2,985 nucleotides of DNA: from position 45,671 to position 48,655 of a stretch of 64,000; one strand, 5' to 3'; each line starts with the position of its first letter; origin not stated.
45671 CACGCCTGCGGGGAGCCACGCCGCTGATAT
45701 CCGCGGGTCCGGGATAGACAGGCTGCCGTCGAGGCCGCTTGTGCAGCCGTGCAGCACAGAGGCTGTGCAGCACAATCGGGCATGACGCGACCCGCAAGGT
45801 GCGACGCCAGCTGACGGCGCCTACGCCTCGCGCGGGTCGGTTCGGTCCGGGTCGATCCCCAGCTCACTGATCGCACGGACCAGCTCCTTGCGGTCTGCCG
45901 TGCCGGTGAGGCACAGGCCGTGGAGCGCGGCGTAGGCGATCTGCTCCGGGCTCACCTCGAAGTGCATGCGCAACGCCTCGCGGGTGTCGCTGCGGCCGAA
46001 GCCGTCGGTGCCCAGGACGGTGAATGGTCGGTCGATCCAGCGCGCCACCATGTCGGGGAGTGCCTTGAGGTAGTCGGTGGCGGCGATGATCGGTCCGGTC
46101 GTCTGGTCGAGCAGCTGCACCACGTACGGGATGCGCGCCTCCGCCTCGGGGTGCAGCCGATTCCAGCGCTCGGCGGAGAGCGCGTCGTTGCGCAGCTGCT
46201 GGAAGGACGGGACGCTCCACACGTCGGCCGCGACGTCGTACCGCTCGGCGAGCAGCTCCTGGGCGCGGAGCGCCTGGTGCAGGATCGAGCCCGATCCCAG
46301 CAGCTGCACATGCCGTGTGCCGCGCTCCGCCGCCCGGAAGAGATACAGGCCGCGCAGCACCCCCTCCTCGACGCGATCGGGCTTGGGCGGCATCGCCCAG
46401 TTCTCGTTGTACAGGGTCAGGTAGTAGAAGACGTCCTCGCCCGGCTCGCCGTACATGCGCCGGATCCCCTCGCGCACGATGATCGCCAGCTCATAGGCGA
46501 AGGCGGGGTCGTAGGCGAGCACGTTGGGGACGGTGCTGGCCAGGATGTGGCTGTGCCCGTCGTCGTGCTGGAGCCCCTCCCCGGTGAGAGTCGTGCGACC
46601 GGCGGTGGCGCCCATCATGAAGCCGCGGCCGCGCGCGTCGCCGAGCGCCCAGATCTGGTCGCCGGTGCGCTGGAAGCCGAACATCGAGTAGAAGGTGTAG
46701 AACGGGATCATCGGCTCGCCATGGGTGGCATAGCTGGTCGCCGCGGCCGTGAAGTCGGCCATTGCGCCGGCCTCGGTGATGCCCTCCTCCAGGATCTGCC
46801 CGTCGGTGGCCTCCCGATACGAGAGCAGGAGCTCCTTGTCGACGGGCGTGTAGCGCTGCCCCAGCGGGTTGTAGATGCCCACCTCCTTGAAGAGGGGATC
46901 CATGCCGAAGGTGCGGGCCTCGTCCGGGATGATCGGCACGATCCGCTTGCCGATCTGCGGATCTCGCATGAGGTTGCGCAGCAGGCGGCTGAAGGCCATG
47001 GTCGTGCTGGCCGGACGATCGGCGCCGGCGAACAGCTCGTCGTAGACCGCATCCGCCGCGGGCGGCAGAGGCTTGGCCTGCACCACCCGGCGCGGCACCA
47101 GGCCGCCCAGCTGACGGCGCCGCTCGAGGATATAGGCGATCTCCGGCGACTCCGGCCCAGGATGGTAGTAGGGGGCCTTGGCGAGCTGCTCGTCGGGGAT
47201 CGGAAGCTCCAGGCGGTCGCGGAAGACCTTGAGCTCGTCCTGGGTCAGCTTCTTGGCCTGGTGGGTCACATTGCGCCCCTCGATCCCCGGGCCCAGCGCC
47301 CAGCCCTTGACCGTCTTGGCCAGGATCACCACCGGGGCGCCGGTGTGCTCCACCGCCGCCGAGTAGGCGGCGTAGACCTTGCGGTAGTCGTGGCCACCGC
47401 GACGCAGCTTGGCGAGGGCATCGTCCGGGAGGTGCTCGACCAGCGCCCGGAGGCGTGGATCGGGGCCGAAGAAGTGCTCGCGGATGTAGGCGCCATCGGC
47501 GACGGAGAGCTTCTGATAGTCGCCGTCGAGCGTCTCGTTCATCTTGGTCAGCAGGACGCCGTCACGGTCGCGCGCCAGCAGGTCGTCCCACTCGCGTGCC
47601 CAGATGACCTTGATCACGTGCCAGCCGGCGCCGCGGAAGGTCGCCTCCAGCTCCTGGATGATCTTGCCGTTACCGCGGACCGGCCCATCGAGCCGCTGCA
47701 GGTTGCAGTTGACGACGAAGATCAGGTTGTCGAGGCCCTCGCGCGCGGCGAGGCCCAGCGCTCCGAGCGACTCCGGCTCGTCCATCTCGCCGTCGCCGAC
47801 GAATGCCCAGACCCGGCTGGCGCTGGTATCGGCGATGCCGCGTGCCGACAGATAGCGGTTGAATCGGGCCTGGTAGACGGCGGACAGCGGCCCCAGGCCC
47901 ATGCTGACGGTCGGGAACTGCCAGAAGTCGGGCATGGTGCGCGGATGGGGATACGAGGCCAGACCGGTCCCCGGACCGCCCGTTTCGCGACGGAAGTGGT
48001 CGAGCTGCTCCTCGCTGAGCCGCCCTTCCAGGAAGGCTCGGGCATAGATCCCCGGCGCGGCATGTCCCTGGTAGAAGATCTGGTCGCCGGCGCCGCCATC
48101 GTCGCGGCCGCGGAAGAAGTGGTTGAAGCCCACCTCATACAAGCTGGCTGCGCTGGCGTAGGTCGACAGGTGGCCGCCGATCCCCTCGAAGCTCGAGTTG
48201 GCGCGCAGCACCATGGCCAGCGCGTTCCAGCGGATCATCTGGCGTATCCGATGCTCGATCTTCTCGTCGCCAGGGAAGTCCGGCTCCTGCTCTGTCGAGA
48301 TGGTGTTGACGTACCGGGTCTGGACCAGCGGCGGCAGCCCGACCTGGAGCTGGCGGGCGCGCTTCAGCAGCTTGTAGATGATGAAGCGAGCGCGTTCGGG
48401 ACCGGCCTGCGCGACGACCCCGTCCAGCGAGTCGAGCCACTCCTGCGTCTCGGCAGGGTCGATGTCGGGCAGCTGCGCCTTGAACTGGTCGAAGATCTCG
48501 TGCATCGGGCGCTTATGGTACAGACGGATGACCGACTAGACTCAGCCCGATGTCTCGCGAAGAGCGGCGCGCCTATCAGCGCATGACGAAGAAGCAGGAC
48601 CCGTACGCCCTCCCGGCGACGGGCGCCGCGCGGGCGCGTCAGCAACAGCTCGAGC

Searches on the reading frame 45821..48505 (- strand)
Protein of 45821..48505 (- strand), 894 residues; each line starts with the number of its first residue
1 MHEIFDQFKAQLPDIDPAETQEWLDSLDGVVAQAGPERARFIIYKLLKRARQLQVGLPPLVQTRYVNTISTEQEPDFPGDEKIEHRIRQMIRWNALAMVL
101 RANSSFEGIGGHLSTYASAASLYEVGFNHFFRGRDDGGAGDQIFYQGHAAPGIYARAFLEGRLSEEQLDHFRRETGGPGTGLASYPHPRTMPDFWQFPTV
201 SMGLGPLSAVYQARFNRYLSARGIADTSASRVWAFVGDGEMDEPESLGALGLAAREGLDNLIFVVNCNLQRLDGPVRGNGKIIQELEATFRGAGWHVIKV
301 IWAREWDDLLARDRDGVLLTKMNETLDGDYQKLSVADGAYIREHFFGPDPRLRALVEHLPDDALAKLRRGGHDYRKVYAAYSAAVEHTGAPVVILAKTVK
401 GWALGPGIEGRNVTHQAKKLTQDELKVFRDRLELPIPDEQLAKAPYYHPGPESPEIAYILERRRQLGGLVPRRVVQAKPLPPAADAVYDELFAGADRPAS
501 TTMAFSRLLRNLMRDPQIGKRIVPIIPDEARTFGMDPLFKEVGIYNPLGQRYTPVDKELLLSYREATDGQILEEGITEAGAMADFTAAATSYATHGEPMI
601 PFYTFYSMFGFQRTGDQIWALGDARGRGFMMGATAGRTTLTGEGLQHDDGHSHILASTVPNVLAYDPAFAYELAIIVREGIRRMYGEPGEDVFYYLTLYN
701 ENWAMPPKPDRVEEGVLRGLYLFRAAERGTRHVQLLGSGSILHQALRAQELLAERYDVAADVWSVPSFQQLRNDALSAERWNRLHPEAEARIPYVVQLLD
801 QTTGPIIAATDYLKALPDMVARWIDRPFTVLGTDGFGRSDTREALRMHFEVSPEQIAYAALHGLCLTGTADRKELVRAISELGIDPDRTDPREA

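Call 13: search_protein_families(library=pfam, proteins=[window:45821-48505:-], max_evalue=0.001)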
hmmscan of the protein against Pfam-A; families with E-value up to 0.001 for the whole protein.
window:45821-48505:- (894 aa): 4 families
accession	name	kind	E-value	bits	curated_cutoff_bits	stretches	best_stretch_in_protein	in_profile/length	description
PF17831.6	PDH_E1_M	-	4.8e-88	294.8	23.2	1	496-706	20-229/229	Pyruvate dehydrogenase E1 component middle domain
PF22613.1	Transketolase_C_1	-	1.2e-22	80.7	27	1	719-851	1-112/113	Transketolase-like TK C-terminal domain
PF00456.26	Transketolase_N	-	8.7e-13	48.4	22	1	89-301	7-214/334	Transketolase, thiamine diphosphate binding domain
PF02780.25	Transketolase_C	-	0.00012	22.4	25.9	0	728-777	7-55/124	Transketolase, C-terminal domain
